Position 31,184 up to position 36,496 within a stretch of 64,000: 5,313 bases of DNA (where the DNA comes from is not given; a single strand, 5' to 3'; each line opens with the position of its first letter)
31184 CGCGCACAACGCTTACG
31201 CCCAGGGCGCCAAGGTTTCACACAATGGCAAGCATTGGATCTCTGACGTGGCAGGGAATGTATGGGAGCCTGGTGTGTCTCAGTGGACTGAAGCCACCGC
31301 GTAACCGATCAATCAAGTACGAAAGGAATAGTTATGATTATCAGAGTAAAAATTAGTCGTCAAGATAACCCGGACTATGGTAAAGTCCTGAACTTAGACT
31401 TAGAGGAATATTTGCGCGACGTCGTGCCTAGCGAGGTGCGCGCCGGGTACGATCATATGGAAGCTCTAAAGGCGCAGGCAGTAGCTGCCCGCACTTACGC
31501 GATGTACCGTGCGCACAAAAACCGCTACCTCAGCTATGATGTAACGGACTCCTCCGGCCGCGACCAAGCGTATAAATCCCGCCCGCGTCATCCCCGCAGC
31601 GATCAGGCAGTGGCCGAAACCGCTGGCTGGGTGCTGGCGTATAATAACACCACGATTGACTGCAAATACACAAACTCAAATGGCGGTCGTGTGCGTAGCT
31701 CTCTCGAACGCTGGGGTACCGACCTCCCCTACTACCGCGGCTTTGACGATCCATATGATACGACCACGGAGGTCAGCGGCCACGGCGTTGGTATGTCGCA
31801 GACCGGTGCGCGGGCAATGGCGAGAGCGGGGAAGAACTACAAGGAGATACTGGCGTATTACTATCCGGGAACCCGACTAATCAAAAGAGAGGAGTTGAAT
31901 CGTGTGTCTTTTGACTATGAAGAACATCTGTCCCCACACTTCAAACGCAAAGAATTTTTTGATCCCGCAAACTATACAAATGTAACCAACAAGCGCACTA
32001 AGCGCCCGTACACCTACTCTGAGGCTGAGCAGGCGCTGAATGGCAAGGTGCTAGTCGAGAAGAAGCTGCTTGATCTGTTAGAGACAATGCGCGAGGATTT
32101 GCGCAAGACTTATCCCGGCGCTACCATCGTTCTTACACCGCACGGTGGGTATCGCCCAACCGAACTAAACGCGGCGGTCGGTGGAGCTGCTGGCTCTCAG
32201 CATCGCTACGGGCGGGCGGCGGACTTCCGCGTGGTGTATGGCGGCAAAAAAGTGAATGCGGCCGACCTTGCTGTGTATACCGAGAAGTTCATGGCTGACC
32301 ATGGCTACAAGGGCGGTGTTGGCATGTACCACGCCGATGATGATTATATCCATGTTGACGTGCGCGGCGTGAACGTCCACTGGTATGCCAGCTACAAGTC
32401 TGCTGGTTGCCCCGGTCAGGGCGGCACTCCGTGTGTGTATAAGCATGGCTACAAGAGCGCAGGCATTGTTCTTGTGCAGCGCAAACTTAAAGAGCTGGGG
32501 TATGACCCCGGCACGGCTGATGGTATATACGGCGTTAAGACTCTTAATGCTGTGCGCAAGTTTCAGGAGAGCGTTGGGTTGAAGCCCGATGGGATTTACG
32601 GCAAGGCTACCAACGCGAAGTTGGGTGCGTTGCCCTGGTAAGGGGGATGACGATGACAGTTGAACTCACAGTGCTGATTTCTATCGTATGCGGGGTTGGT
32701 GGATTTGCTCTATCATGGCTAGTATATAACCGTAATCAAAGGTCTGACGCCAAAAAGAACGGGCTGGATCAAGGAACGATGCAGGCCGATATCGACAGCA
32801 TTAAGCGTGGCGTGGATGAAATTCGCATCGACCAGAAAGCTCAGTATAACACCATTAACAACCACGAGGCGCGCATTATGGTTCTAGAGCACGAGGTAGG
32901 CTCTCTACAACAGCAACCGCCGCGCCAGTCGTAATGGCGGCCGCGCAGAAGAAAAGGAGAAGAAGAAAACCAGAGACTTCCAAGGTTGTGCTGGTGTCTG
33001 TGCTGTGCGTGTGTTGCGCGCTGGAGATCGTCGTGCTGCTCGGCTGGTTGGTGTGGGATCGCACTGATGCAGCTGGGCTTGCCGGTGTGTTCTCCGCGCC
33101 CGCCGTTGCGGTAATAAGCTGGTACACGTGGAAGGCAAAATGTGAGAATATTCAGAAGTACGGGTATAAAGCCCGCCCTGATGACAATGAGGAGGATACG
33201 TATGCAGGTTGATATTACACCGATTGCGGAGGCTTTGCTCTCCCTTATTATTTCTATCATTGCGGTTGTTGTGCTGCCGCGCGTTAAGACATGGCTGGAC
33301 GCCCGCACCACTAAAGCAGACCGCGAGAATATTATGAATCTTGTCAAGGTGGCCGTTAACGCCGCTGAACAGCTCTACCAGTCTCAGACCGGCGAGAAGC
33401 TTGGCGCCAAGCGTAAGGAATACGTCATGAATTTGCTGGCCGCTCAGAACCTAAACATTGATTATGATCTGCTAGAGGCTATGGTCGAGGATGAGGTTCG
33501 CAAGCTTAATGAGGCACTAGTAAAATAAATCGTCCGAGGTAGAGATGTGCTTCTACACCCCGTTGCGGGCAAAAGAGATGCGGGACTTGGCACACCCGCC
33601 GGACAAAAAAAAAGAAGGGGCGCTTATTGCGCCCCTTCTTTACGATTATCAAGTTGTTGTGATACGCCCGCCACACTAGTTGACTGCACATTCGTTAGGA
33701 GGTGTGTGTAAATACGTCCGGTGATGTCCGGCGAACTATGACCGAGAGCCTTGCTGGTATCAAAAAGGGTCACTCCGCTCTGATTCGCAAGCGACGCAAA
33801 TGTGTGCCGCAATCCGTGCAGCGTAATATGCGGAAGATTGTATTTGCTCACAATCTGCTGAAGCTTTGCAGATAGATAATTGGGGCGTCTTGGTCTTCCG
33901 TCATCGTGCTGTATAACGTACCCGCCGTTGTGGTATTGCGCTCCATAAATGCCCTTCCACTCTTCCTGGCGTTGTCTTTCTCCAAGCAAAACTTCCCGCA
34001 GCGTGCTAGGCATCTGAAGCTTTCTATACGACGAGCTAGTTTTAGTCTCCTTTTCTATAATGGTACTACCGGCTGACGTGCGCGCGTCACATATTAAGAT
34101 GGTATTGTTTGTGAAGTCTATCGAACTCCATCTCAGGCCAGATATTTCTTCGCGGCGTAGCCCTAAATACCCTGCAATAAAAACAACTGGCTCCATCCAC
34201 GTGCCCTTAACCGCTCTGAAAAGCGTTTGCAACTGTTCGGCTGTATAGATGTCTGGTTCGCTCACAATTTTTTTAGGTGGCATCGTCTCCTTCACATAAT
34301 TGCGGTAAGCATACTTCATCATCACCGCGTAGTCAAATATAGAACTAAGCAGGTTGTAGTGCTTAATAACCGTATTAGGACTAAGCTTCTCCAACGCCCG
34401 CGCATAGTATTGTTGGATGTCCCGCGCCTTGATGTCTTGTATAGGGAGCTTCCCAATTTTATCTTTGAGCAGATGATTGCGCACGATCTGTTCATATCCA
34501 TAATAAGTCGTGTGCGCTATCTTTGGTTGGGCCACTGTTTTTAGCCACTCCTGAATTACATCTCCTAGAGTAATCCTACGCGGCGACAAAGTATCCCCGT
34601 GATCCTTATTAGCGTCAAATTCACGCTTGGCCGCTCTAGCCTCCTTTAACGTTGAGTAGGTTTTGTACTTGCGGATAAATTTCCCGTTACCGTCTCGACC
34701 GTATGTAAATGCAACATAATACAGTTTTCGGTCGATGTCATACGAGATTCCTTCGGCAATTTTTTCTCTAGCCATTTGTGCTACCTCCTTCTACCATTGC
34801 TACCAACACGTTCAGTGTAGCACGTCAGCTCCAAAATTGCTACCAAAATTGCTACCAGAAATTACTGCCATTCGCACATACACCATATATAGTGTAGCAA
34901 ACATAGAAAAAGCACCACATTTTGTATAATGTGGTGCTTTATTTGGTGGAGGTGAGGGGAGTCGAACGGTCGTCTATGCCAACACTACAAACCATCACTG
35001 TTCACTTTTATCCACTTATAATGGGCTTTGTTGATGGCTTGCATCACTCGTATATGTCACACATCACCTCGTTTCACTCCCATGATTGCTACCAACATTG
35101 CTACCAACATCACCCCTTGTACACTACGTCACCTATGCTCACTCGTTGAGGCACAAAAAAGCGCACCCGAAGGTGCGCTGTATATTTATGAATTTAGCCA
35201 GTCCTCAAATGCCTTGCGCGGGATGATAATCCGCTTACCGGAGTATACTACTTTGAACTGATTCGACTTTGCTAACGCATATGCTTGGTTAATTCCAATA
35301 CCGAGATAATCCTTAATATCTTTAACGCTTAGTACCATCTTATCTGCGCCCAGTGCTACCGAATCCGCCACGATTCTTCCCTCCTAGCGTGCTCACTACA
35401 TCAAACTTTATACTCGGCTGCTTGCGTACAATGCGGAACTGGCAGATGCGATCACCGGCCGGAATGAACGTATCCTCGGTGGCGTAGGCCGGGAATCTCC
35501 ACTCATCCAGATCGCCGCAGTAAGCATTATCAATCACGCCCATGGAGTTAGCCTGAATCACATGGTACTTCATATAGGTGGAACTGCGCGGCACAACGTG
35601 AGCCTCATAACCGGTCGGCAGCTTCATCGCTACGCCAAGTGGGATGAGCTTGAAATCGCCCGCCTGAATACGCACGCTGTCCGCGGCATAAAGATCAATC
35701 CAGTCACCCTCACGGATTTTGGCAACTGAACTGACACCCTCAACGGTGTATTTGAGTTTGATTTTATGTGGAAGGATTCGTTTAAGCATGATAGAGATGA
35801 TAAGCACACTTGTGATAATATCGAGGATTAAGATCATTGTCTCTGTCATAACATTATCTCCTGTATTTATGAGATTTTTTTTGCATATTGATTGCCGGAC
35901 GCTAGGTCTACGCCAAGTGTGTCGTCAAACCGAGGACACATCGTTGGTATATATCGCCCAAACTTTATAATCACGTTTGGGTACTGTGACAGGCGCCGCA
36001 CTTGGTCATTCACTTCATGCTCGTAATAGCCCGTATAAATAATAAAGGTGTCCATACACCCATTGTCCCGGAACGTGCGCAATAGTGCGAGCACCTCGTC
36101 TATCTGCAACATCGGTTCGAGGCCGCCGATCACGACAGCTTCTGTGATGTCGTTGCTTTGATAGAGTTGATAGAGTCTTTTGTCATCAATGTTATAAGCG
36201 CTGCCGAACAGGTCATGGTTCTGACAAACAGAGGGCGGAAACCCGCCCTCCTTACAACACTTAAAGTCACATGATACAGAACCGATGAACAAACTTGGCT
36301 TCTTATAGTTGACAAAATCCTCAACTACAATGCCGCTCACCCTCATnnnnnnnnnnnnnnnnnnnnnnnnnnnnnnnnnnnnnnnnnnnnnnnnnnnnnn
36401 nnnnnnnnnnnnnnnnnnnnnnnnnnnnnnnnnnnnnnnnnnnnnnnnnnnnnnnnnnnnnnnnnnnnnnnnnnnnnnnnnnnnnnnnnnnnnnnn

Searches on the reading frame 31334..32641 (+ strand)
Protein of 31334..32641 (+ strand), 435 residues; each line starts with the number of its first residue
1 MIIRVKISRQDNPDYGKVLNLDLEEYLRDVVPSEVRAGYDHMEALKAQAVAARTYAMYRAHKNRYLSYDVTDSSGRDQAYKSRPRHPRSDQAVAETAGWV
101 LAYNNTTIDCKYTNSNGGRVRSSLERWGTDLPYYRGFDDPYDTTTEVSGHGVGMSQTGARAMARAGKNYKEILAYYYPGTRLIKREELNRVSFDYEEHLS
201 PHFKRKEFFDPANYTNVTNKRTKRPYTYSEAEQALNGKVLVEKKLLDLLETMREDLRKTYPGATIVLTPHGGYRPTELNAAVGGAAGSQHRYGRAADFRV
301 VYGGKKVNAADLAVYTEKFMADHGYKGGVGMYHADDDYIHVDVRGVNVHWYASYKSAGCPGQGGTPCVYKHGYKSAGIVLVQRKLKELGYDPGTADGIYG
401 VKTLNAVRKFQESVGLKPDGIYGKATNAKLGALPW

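Call 19: search_protein_families(library=phrogs, proteins=[window:31334-32641:+], max_evalue=0.001)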
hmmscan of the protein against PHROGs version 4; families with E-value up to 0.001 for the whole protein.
window:31334-32641:+ (435 aa): 8 families
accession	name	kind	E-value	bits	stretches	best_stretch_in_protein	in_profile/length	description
phrog_894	-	lysis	2.6e-19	70.5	1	194-355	41-178/389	endolysin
phrog_2649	-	lysis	2.7e-19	71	1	277-431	67-236/261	endolysin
phrog_1493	-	lysis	1.7e-14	54.8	1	370-433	242-308/394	endolysin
phrog_1224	-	head and packaging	3.6e-11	44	1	370-431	5-65/438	endolysin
phrog_17214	-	lysis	4.4e-05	24.3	1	368-431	244-313/322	endolysin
phrog_1512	-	lysis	0.00014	23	1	372-431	180-243/314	endolysin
phrog_23452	-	unknown function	0.00022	22.4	0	394-429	85-120/135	-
phrog_17373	-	other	0.00047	20.9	1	227-343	21-122/224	peptidase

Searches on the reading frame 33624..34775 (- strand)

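Call 18: search_protein_families(library=pfam, proteins=[window:33624-34775:-], max_evalue=0.001)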
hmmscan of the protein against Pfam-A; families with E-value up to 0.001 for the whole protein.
window:33624-34775:- (383 aa): 3 families
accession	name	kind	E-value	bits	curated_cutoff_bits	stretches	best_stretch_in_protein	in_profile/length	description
PF00589.27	Phage_integrase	-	3.9e-18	66.2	27.1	1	178-360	4-169/172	Phage integrase family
PF14659.12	Phage_int_SAM_3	-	1.9e-11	44.4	22.6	1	69-125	1-55/58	Phage integrase, N-terminal SAM-like domain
PF22022.2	Phage_int_M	-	8.9e-07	29.5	27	1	72-161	3-90/96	Phage integrase central domain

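Call 19: search_protein_families(library=phrogs, proteins=[window:33624-34775:-], max_evalue=0.001)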
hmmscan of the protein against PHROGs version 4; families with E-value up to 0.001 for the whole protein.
window:33624-34775:- (383 aa): 6 families
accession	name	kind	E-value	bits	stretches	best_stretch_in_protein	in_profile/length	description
phrog_1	-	integration and excision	2.8e-72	245.9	1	16-364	121-440/611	integrase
phrog_216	-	integration and excision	1.9e-29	103.7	1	137-360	16-225/301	integrase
phrog_23783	-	integration and excision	4.9e-11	43.9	1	24-168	21-156/162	integrase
phrog_7685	-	integration and excision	4.3e-10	40.5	1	243-364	121-228/240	integrase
phrog_34557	-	integration and excision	1.2e-05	26.1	1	203-354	9-162/183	integrase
phrog_7244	-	integration and excision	3.2e-05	24.3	1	83-230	88-232/263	integrase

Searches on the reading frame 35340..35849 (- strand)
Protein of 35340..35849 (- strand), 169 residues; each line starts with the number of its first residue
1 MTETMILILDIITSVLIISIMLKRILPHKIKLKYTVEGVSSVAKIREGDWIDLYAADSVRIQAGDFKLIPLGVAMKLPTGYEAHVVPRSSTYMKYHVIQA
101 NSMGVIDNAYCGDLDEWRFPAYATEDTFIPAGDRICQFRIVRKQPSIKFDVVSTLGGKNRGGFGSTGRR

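Call 62: search_protein_families(library=pfam, proteins=[window:35340-35849:-], max_evalue=0.001)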
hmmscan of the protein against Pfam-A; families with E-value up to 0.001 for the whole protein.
window:35340-35849:- (169 aa): 1 family
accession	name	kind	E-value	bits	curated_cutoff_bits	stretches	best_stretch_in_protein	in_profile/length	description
PF00692.24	dUTPase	-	3.1e-13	50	22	1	52-167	17-129/129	dUTPase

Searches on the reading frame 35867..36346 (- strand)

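Call 62: search_protein_families(library=pfam, proteins=[window:35867-36346:-], max_evalue=0.001)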
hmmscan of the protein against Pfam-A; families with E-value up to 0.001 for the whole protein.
window:35867-36346:- (159 aa): 1 family
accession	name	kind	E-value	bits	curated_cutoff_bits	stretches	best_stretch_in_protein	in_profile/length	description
PF13353.11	Fer4_12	-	1.2e-05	26.1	22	1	26-128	15-114/137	4Fe-4S single cluster domain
